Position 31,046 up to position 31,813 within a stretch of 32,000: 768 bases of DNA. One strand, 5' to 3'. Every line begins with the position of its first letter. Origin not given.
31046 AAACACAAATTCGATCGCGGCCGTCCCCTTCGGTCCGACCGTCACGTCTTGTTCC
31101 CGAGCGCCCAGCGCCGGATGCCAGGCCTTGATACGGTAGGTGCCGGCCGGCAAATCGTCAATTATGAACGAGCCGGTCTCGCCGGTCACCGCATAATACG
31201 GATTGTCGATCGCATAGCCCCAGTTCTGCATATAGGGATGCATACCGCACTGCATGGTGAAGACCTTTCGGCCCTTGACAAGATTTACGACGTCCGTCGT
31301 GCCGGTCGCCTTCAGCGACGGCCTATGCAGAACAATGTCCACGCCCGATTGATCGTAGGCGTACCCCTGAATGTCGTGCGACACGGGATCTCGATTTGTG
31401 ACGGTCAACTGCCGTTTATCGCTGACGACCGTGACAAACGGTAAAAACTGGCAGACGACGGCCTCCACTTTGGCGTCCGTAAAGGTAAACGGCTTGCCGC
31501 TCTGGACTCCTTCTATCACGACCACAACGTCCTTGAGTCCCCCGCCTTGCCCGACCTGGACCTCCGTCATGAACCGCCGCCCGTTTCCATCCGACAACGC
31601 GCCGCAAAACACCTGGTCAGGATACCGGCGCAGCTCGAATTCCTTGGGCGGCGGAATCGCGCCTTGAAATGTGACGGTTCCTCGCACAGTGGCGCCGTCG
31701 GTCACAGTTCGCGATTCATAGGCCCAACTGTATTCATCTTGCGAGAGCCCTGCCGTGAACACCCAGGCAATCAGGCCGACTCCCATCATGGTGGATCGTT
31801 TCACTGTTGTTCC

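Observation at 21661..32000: Candidate undescribed periplasmic metal-oxidation module: giant MCO plus nine extracytoplasmic copper/heme/unknown partners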

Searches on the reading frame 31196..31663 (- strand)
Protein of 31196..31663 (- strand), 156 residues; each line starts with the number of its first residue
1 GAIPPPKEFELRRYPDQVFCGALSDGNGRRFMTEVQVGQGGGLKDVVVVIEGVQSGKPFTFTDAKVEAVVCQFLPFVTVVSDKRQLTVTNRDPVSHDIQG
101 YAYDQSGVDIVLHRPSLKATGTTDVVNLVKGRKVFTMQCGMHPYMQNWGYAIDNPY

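Call 44: search_solved_structures(query=A5, max_evalue=10, show_alignments=4)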
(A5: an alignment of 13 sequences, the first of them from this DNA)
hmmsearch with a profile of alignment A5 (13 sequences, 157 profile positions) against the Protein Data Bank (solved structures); distinct sequences matched with E-value up to 10: 1.
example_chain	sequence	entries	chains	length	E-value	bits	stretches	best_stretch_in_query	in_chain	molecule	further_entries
5fc9_A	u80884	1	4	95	0.068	16.2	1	84-145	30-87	Blue (Type 1) copper domain protein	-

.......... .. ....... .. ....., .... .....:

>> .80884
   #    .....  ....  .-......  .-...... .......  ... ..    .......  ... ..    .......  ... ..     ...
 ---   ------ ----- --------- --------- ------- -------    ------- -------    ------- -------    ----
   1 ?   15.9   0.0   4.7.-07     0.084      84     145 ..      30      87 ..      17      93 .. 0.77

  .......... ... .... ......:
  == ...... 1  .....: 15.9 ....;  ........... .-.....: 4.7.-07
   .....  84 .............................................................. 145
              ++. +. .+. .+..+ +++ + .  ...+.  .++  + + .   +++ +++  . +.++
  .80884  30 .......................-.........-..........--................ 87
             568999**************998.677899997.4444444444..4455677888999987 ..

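Call 91: search_protein_representatives(protein=window:31196-31663:-)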
Query: 156 residues. Proteins with E-value up to 0.001 (for the whole library): 458; up to 1e-10: 87; up to 1e-30: 7. The best 150 are listed.
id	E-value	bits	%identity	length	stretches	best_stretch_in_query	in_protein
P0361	9.3e-65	233.6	65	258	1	1-156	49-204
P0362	1.3e-48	181.1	56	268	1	1-156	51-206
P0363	3.5e-39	150.5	46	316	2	1-116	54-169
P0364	5.2e-36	140.2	44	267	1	1-156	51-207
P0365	5.4e-36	140.1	45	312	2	1-113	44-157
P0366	2.8e-35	137.8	57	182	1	1-117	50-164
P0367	4.1e-32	127.5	42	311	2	1-120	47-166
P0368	1.1e-30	122.8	42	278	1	1-156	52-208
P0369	6.0e-30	120.5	37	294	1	2-156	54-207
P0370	2.9e-29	118.3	61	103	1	1-95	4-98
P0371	6.6e-29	117.1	39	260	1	4-156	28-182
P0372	9.5e-29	116.6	46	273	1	1-147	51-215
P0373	1.2e-28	116.2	70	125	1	1-77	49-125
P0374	5.1e-28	114.2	42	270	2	4-115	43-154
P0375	3.1e-27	111.7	38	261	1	2-156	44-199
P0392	7.8e-21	90.9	31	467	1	1-156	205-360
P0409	3.7e-16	75.6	35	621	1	2-156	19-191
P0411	2.3e-15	73.1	38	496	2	51-156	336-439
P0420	5.3e-14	68.7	41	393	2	52-156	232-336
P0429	4.7e-13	65.6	39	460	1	2-156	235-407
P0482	1.2e-08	51.3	31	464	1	1-111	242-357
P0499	1.0e-07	48.3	35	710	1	15-156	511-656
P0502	1.2e-07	48.0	33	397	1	31-156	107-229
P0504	1.3e-07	47.9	32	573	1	30-156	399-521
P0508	1.9e-07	47.3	33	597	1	28-156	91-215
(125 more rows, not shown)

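Call 92: search_protein_families(library=pfam, proteins=[P0409, P0392, P0411, P0429, P0499, P0504, P0508, P0482, P0420, P0502], max_evalue=0.01)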
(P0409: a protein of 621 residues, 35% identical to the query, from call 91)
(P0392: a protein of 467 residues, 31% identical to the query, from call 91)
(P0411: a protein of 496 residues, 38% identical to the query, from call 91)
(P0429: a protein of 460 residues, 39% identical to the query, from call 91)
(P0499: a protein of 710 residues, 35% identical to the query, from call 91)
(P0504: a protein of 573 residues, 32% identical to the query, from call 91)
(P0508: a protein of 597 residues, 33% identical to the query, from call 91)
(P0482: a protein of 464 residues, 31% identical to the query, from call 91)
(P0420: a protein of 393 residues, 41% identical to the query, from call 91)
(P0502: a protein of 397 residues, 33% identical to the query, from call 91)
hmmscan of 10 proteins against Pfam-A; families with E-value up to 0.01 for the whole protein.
P0409 (621 aa): 6 families
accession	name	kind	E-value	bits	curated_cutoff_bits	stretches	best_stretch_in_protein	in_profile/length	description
PF07705.17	CARDB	-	2.3e-33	114.9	22.7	3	402-514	1-99/101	CARDB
PF14686.12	fn3_3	-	1.2e-05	25.5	24.4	1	191-235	27-73/75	Polysaccharide lyase family 4, domain II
PF13620.12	CarboxypepD_reg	-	3.4e-05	24.6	32.3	1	192-240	31-80/82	Carboxypeptidase regulatory-like domain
PF16116.10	DUF4832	-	0.0013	19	29.2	0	419-505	120-205/216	Domain of unknown function (DUF4832)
PF10633.15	NPCBM_assoc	-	0.0022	18.6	24.4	0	587-618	42-73/78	NPCBM-associated, NEW3 domain of alpha-galactosidase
PF09430.16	EMC7_beta-sandw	-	0.0067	17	26.6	0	190-234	20-64/122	ER membrane protein complex subunit 7, beta-sandwich domain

P0392 (467 aa): 16 families
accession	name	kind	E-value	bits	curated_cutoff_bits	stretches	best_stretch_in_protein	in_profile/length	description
PF07719.23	TPR_2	-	1.2e-15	56.6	27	2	75-102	3-30/34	Tetratricopeptide repeat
PF00515.34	TPR_1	-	1.1e-14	53.9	27.8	1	75-102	3-30/34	Tetratricopeptide repeat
PF13181.12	TPR_8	-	7.6e-13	48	25.7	1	110-138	4-32/34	Tetratricopeptide repeat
PF13414.12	TPR_11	-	3.2e-12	46.4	26.8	2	54-87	9-42/42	TPR repeat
PF13431.12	TPR_17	-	2.8e-09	36.9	24.4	1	62-93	2-33/34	Tetratricopeptide repeat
PF13432.12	TPR_16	-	9.3e-09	36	32.7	2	90-138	14-62/65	Tetratricopeptide repeat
PF14559.12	TPR_19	-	1.2e-08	35.6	25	1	124-173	8-57/68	Tetratricopeptide repeat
PF13620.12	CarboxypepD_reg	-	1.1e-07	32.5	32.3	1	360-409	30-80/82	Carboxypeptidase regulatory-like domain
PF14686.12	fn3_3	-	1.5e-06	28.3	24.4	1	360-405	27-74/75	Polysaccharide lyase family 4, domain II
PF13424.12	TPR_12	-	2.2e-06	28.2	30.1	0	52-102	16-74/77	Tetratricopeptide repeat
PF13428.12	TPR_14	-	7.2e-05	23.5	23.5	0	145-171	5-31/44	Tetratricopeptide repeat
PF14561.12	TPR_20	-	7.4e-05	23.4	25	1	126-174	7-55/90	Tetratricopeptide repeat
PF13176.12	TPR_7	-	0.00018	21.8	27.9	0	75-106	1-32/36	Tetratricopeptide repeat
PF13374.12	TPR_10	-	0.00044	20.6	27.5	0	146-174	7-35/42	Tetratricopeptide repeat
PF13371.12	TPR_9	-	0.0011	19.4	35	0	86-139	8-61/73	Tetratricopeptide repeat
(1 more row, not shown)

P0411 (496 aa): 2 families
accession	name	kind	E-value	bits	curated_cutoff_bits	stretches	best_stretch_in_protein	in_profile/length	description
PF14686.12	fn3_3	-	3.3e-05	24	24.4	1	439-484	27-74/75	Polysaccharide lyase family 4, domain II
PF13620.12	CarboxypepD_reg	-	0.0001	23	32.3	1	439-486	30-78/82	Carboxypeptidase regulatory-like domain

P0429 (460 aa): 7 families
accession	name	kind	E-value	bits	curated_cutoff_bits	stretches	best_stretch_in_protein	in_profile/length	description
PF09136.16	Glucodextran_B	-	7.9e-33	112.7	27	2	113-194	1-82/83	Glucodextranase, domain B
PF14686.12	fn3_3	-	1.9e-07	31.2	24.4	1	397-452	15-74/75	Polysaccharide lyase family 4, domain II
PF19077.6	Big_13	-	2.5e-06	28.3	27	0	54-109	37-101/102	Bacterial Ig-like domain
PF13620.12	CarboxypepD_reg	-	6.7e-06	26.8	32.3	1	407-456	30-80/82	Carboxypeptidase regulatory-like domain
PF17957.7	Big_7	-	5.7e-05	24.1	24.1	1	29-100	1-64/70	Bacterial Ig domain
PF17936.7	Big_6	-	6e-05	23.7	27.6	0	69-105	43-79/83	Bacterial Ig domain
PF09430.16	EMC7_beta-sandw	-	0.0027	18.3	26.6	0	405-452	19-66/122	ER membrane protein complex subunit 7, beta-sandwich domain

P0499 (710 aa): 7 families
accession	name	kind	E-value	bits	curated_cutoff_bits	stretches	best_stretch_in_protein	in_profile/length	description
PF10282.15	Lactonase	-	4.5e-10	39.7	21.7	0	268-337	248-319/344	Lactonase, 7-bladed beta-propeller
PF07635.16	PSCyt1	-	2.4e-08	34.9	22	1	47-91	1-45/59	Planctomycete cytochrome C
PF13620.12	CarboxypepD_reg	-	8.5e-06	26.5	32.3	1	656-706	30-80/82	Carboxypeptidase regulatory-like domain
PF14686.12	fn3_3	-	0.00023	21.3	24.4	1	656-698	27-70/75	Polysaccharide lyase family 4, domain II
PF09430.16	EMC7_beta-sandw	-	0.0008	20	26.6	1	654-684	17-49/122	ER membrane protein complex subunit 7, beta-sandwich domain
PF16819.11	DUF5074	-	0.0021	17.6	27.2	0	145-193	158-198/353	Domain of unknown function (DUF5074)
PF21783.3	YNCE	-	0.0095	15.7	27.1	0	138-170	294-326/339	YNCE-like beta-propeller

P0504 (573 aa): 5 families
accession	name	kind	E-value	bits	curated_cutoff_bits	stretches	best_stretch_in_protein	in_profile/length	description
PF00034.26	Cytochrom_C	-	3.6e-16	60.7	21.3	2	185-276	3-89/90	Cytochrome c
PF13442.11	Cytochrome_CBB3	-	1.4e-15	57.8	27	2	183-273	3-68/68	Cytochrome C oxidase, cbb3-type, subunit III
PF13620.12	CarboxypepD_reg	-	3.4e-07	31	32.3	1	520-571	29-81/82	Carboxypeptidase regulatory-like domain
PF14686.12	fn3_3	-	5.3e-07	29.8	24.4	1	521-563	27-71/75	Polysaccharide lyase family 4, domain II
PF13715.12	CarbopepD_reg_2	-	0.0022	18.4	32.2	1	523-571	28-76/88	CarboxypepD_reg-like domain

P0508 (597 aa): 4 families
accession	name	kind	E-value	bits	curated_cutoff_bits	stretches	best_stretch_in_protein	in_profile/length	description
PF03150.19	CCP_MauG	-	7.1e-57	192.7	25.6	1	308-456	1-148/149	Di-haem cytochrome c peroxidase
PF13620.12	CarboxypepD_reg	-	2e-05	25.3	32.3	1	214-263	29-79/82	Carboxypeptidase regulatory-like domain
PF14686.12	fn3_3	-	4.1e-05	23.7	24.4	1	196-260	11-74/75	Polysaccharide lyase family 4, domain II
PF21419.2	RoxA-like_Cyt-c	-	0.0031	17.5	26.7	1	520-546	3-29/39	RoxA-like, cytochrome c-like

P0482 (464 aa): 4 families
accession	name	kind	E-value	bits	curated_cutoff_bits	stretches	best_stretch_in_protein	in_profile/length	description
PF13365.12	Trypsin_2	-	4.3e-11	44.2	27.6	1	45-180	1-143/144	Trypsin-like peptidase domain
PF13620.12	CarboxypepD_reg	-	2.7e-05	24.9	32.3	1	414-462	32-81/82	Carboxypeptidase regulatory-like domain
PF00089.32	Trypsin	-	0.0026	18.1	20.6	0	160-187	168-200/220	Trypsin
PF13715.12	CarbopepD_reg_2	-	0.005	17.3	32.2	0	418-436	32-50/88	CarboxypepD_reg-like domain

P0420 (393 aa): 3 families
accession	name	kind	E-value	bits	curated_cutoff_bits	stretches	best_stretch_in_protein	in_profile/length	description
PF14686.12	fn3_3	-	1.4e-07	31.6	24.4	1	332-380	22-73/75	Polysaccharide lyase family 4, domain II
PF13620.12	CarboxypepD_reg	-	5e-07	30.4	32.3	1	336-385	30-80/82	Carboxypeptidase regulatory-like domain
PF09430.16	EMC7_beta-sandw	-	0.0034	18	26.6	1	332-379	14-64/122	ER membrane protein complex subunit 7, beta-sandwich domain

P0502 (397 aa): 1 family
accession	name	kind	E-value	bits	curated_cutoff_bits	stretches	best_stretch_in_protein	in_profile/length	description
PF13620.12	CarboxypepD_reg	-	7.8e-05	23.4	32.3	1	228-277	29-79/82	Carboxypeptidase regulatory-like domain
